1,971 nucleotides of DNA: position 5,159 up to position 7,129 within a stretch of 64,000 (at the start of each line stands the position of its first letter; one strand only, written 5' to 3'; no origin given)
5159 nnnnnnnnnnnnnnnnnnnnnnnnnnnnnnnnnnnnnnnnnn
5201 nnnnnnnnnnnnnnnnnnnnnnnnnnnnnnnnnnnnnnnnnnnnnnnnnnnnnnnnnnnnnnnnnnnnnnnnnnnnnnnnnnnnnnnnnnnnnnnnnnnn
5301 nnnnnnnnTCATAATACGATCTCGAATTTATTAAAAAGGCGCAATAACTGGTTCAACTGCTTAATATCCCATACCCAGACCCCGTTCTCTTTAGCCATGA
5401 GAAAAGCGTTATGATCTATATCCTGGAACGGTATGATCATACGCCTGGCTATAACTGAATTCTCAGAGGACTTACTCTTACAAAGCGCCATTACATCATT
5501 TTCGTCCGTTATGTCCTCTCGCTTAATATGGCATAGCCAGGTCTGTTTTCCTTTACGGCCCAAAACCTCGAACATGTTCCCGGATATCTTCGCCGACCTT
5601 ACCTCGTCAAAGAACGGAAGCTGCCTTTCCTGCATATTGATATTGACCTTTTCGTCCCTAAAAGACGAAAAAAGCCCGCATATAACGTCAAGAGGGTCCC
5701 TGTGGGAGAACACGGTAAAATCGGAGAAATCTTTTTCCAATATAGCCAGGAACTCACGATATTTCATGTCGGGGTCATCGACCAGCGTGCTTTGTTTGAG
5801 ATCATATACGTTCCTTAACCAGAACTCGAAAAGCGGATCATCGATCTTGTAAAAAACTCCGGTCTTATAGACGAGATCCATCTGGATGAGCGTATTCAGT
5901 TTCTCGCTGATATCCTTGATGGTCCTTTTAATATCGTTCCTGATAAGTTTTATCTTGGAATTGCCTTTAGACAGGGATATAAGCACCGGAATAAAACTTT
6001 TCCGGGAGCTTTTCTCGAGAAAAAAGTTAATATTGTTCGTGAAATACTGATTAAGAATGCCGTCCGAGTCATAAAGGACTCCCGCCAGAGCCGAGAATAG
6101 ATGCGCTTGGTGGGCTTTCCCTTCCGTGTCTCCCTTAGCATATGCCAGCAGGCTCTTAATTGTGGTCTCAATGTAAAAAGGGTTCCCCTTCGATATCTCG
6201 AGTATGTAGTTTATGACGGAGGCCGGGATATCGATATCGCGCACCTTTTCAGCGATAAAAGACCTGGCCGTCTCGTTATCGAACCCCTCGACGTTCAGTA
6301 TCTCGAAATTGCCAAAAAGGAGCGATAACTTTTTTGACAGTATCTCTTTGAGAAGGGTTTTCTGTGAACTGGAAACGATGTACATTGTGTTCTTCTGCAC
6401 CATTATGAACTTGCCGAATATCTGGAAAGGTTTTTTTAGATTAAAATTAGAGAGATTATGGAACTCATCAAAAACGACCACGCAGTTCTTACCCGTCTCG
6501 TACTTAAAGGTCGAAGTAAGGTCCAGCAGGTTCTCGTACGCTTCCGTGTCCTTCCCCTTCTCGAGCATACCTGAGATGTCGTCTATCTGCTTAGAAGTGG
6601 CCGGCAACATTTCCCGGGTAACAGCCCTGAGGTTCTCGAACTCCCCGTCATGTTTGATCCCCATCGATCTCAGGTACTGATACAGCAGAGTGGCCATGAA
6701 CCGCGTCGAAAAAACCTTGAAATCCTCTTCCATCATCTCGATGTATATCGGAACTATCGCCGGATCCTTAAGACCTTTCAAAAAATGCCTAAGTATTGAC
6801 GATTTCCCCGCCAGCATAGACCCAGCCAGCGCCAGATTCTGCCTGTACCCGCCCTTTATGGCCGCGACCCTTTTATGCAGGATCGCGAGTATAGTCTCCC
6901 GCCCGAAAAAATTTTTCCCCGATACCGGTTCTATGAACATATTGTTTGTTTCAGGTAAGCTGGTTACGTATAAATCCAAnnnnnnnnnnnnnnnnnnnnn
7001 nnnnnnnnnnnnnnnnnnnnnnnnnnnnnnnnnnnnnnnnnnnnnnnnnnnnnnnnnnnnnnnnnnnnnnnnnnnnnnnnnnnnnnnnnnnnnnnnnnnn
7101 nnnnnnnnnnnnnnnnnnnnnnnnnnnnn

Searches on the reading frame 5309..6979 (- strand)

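Call 40: search_protein_families(library=pfam, proteins=[window:5309-6979:-], max_evalue=0.001)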
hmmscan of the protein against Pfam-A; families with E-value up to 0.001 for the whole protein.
window:5309-6979:- (556 aa): 3 families
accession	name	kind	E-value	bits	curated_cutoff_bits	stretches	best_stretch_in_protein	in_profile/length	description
PF01637.24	ATPase_2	-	9.1e-09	35.9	33.2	1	43-271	17-223/225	ATPase domain predominantly from Archaea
PF13191.12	AAA_16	-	7.9e-08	33.4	32.6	1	23-178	1-146/167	AAA ATPase domain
PF13173.12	AAA_14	-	0.0001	22.8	27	0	151-219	50-112/129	AAA domain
